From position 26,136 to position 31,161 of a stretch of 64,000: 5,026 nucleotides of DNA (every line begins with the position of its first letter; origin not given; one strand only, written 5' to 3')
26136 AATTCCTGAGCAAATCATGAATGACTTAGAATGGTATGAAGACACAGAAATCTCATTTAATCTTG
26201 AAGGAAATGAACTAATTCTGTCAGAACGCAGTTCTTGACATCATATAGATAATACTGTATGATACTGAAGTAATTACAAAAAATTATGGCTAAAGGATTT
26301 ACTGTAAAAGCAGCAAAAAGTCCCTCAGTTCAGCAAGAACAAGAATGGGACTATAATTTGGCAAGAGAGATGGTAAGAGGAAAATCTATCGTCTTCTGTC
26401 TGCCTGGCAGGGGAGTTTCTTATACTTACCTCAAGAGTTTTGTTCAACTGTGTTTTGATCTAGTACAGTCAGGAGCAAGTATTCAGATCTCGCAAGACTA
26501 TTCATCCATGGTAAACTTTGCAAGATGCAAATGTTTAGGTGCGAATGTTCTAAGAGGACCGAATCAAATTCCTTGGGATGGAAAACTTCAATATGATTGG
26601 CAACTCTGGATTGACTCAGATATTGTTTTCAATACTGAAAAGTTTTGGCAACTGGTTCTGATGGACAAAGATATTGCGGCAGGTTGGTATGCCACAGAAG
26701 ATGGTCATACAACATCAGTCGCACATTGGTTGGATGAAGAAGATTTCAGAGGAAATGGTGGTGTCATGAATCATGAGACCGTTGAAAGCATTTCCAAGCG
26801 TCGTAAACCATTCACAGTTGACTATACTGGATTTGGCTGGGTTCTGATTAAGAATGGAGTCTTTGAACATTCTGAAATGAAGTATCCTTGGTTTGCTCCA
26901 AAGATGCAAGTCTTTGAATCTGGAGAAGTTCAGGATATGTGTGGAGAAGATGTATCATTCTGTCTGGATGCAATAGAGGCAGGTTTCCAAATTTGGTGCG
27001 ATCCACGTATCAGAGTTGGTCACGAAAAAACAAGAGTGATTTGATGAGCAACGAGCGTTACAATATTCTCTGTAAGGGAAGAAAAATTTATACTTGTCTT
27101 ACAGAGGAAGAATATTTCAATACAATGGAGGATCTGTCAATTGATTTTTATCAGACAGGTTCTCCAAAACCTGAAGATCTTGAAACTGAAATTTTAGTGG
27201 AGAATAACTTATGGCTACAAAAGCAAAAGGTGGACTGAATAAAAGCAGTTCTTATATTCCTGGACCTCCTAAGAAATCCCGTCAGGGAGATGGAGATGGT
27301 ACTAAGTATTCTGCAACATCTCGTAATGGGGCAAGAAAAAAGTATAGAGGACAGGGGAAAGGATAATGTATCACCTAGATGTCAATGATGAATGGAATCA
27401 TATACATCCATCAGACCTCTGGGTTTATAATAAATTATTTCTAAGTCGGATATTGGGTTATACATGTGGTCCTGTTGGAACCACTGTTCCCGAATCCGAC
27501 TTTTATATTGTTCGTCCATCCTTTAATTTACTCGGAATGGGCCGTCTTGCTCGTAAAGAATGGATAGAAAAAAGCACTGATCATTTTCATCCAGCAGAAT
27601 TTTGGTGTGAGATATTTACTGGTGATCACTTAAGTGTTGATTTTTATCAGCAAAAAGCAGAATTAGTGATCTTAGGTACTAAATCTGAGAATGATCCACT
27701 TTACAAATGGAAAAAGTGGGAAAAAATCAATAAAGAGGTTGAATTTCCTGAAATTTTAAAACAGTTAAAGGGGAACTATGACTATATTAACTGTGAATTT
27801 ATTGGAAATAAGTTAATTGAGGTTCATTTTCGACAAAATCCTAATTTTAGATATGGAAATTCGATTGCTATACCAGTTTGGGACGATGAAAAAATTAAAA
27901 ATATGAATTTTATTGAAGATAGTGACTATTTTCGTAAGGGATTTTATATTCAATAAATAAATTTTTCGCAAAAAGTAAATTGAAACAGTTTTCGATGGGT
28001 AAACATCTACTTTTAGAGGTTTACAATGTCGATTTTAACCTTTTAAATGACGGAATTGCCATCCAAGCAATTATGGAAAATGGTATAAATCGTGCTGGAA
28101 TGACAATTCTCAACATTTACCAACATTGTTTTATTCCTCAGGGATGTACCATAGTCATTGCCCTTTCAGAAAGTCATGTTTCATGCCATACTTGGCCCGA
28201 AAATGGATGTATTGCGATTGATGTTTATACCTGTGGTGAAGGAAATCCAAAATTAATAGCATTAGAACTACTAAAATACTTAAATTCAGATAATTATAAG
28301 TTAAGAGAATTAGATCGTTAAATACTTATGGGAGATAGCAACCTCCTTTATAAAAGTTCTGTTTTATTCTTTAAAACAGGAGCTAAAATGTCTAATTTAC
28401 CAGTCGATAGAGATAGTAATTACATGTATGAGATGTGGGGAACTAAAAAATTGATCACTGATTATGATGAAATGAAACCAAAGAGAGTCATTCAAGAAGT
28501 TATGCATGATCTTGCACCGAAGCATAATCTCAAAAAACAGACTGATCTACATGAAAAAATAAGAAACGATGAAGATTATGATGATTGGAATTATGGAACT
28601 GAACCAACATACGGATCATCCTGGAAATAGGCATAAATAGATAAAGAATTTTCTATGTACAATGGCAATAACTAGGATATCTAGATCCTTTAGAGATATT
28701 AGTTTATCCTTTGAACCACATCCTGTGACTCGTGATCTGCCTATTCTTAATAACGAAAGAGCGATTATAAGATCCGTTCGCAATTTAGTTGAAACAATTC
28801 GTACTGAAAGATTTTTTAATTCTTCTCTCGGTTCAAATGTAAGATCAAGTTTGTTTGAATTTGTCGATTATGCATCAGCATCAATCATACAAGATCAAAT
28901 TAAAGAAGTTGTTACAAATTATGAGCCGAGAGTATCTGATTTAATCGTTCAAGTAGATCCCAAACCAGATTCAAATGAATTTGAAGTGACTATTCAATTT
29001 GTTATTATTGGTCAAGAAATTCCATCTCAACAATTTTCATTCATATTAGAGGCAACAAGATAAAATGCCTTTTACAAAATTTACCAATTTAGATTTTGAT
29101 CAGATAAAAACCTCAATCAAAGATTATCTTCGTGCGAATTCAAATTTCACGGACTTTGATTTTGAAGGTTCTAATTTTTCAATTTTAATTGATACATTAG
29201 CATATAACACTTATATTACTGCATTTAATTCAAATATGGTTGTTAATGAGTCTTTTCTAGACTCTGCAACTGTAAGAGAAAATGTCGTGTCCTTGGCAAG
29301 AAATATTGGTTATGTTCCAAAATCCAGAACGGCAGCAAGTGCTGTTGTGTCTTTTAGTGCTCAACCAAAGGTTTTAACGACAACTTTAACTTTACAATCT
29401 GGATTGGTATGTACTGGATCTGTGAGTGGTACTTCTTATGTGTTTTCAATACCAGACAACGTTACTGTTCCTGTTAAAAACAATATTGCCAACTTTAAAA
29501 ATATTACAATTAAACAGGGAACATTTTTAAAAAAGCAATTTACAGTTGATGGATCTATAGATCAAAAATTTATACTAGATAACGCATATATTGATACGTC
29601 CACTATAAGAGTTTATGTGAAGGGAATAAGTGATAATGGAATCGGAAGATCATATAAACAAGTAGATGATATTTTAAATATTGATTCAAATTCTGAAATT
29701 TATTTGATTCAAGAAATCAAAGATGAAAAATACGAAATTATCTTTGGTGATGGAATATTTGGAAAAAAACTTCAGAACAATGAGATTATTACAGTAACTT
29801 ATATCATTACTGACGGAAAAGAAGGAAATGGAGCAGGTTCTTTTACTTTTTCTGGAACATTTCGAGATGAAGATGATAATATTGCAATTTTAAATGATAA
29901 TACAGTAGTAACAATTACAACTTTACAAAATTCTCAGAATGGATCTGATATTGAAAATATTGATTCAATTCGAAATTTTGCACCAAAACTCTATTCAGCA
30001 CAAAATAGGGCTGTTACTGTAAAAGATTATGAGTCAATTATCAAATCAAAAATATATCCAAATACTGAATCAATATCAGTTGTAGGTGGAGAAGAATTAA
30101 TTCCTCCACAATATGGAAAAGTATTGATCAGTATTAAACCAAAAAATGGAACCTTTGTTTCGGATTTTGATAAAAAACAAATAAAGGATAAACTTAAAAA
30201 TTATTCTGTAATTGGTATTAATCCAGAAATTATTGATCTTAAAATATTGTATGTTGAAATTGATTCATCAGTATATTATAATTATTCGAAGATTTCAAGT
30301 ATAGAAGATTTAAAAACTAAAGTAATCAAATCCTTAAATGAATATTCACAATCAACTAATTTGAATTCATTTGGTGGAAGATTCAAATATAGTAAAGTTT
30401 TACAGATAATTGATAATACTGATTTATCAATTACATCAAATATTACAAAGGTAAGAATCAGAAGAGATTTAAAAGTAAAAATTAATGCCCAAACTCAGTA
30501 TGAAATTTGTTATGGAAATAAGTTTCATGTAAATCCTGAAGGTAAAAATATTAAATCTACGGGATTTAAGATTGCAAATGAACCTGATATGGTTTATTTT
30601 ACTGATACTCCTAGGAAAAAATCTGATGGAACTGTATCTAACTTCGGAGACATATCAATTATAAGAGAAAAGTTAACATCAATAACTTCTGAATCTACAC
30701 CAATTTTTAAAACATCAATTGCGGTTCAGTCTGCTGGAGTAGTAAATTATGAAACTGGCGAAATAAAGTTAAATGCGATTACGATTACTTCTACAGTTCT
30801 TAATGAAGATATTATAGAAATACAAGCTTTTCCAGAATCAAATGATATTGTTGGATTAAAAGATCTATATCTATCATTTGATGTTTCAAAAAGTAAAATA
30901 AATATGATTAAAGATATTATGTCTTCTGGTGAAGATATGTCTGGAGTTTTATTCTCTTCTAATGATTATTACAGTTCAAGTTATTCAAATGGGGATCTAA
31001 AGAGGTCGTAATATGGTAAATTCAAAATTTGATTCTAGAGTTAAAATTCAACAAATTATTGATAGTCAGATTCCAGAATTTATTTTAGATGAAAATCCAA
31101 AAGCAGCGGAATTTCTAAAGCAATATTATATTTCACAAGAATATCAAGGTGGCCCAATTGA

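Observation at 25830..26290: Abrupt base-composition break: about 50–64% GC early block versus about 21–30% GC structural block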

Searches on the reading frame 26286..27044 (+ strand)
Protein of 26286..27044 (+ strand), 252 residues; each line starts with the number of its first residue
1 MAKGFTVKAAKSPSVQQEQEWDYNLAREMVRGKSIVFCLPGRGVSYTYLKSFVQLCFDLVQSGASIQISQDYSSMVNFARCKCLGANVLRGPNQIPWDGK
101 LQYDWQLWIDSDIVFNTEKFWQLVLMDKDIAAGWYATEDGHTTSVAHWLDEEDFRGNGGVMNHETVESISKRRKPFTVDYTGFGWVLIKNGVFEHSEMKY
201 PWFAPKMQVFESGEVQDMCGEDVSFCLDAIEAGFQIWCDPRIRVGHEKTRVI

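Call 21: search_protein_families(library=pfam, max_evalue=0.01, proteins=[window:26286-27044:+])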
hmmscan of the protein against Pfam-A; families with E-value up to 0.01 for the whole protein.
window:26286-27044:+ (252 aa): 0 families

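Call 38: find_related_loci(query=window:26286-27041:+, collection=viral_contigs, flank=10000)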
Query window:26286-27041:+ (252 aa) in viral_contigs; peptide patterns used: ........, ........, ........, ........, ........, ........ (x = any residue, [..] = any of these).
600 stretches matched a pattern (row limit reached: there are more); 600 encode a relative of the query (tblastn E <= 1e-3); the best 80 are kept; 80 distinct loci.
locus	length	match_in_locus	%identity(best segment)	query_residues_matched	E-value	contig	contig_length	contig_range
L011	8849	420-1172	94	1-252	9e-165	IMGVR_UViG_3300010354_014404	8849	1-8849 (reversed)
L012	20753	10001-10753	92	1-252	2e-162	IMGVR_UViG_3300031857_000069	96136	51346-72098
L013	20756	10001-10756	92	1-252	1e-161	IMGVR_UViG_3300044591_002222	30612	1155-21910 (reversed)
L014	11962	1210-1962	92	1-252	2e-161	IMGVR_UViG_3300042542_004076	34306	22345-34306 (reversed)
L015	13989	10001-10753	92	1-252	3e-161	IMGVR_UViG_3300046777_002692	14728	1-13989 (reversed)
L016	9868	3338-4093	92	2-252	9e-161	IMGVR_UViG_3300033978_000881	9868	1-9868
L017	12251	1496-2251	92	2-252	9e-161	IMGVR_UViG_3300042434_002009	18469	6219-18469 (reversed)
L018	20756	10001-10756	91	1-252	1e-160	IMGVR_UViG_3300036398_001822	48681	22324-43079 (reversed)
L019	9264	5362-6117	92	1-252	2e-160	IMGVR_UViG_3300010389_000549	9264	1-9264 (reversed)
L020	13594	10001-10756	92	2-252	9e-161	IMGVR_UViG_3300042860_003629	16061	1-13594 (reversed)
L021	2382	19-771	90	1-252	5e-171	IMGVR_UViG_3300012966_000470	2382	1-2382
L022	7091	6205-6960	91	1-252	2e-160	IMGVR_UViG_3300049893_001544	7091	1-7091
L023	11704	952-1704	90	1-252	2e-159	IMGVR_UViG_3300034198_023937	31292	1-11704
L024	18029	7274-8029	90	1-252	2e-159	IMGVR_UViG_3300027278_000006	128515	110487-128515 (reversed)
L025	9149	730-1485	90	1-252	2e-159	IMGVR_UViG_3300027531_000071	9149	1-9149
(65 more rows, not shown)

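Call 61: search_protein_families(library=phrogs, max_evalue=0.001, proteins=[window:26286-27044:+])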
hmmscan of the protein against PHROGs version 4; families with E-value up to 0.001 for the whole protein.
window:26286-27044:+ (252 aa): 2 families
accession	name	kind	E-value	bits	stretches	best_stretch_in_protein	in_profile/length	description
phrog_1574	-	unknown function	6.2e-122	406.9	1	21-252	1-234/240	-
phrog_34859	-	moron, auxiliary metabolic gene and host takeover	2.9e-05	24.8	1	97-248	63-214/247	glycosyltransferase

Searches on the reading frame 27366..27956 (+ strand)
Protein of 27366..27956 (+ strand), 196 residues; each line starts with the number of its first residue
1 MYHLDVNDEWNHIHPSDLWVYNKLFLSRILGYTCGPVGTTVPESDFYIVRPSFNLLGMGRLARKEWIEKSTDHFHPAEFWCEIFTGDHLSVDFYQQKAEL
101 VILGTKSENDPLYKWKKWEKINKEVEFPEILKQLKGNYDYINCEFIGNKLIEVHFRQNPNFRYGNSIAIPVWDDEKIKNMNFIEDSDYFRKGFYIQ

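Call 21: search_protein_families(library=pfam, max_evalue=0.01, proteins=[window:27366-27956:+])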
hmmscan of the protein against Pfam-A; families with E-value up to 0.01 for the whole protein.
window:27366-27956:+ (196 aa): 0 families

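Call 61: search_protein_families(library=phrogs, max_evalue=0.001, proteins=[window:27366-27956:+])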
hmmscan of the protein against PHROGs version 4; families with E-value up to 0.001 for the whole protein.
window:27366-27956:+ (196 aa): 1 family
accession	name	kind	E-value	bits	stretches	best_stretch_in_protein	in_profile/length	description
phrog_3577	-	unknown function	1.4e-52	179.2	1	5-196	2-202/202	-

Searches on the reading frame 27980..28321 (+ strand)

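Call 21: search_protein_families(library=pfam, max_evalue=0.01, proteins=[window:27980-28321:+])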
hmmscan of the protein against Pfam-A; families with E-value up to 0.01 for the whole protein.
window:27980-28321:+ (113 aa): 1 family
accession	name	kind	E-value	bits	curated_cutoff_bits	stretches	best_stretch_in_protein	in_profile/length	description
PF02675.21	AdoMet_dc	-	4.4e-30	104.6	25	1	9-113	1-106/107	S-adenosylmethionine decarboxylase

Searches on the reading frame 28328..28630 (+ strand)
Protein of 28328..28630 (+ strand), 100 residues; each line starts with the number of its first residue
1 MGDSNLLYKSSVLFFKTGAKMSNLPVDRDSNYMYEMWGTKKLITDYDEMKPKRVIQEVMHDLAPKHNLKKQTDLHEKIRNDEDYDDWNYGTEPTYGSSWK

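Call 21: search_protein_families(library=pfam, max_evalue=0.01, proteins=[window:28328-28630:+])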
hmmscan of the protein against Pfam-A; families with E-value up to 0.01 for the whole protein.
window:28328-28630:+ (100 aa): 0 families

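Call 61: search_protein_families(library=phrogs, max_evalue=0.001, proteins=[window:28328-28630:+])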
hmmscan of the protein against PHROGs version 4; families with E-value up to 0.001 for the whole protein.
window:28328-28630:+ (100 aa): 1 family
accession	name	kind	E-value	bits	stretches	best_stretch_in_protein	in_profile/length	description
phrog_1414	-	unknown function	0.00047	21.4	0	21-47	1-28/61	-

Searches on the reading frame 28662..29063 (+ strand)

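Call 21: search_protein_families(library=pfam, max_evalue=0.01, proteins=[window:28662-29063:+])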
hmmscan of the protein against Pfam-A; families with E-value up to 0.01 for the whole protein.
window:28662-29063:+ (133 aa): 1 family
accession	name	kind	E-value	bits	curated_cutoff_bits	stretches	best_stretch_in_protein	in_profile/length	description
PF04965.19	GPW_gp25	-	9.8e-11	41.8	27.2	1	32-117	4-93/96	Baseplate wedge protein gp25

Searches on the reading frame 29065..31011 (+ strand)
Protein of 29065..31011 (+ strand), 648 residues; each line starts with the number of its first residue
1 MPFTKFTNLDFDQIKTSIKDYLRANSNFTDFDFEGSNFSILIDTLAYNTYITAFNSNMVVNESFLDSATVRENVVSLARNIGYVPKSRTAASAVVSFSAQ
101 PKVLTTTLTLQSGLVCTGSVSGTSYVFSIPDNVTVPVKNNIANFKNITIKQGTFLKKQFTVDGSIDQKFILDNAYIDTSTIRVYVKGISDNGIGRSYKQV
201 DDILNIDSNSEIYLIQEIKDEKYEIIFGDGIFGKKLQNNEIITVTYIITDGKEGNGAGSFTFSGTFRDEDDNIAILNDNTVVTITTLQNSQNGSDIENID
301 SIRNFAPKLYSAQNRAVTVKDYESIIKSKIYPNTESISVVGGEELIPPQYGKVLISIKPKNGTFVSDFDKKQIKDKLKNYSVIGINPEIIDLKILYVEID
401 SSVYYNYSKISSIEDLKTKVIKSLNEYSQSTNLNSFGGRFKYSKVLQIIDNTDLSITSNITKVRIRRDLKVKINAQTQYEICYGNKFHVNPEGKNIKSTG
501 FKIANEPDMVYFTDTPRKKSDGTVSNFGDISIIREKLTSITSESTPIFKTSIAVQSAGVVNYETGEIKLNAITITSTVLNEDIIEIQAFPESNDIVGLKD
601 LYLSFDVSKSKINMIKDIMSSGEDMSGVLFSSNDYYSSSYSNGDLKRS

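Call 21: search_protein_families(library=pfam, max_evalue=0.01, proteins=[window:29065-31011:+])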
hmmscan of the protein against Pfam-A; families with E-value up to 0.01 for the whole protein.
window:29065-31011:+ (648 aa): 3 families
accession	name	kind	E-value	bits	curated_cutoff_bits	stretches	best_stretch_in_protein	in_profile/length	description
PF21379.2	Gp6-like_1st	-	2.6e-17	62.8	27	1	11-83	2-74/74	Baseplate wedge protein gp6-like, helical domain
PF21871.1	Gp6_C-III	-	1.3e-05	25.5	27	1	395-467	3-75/76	Baseplate structural protein gp6, C-terminal domain III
PF21387.2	Gp6_C-I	-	3.9e-05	24.1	27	1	319-390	2-69/69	Baseplate structural protein gp6, C-terminal domain I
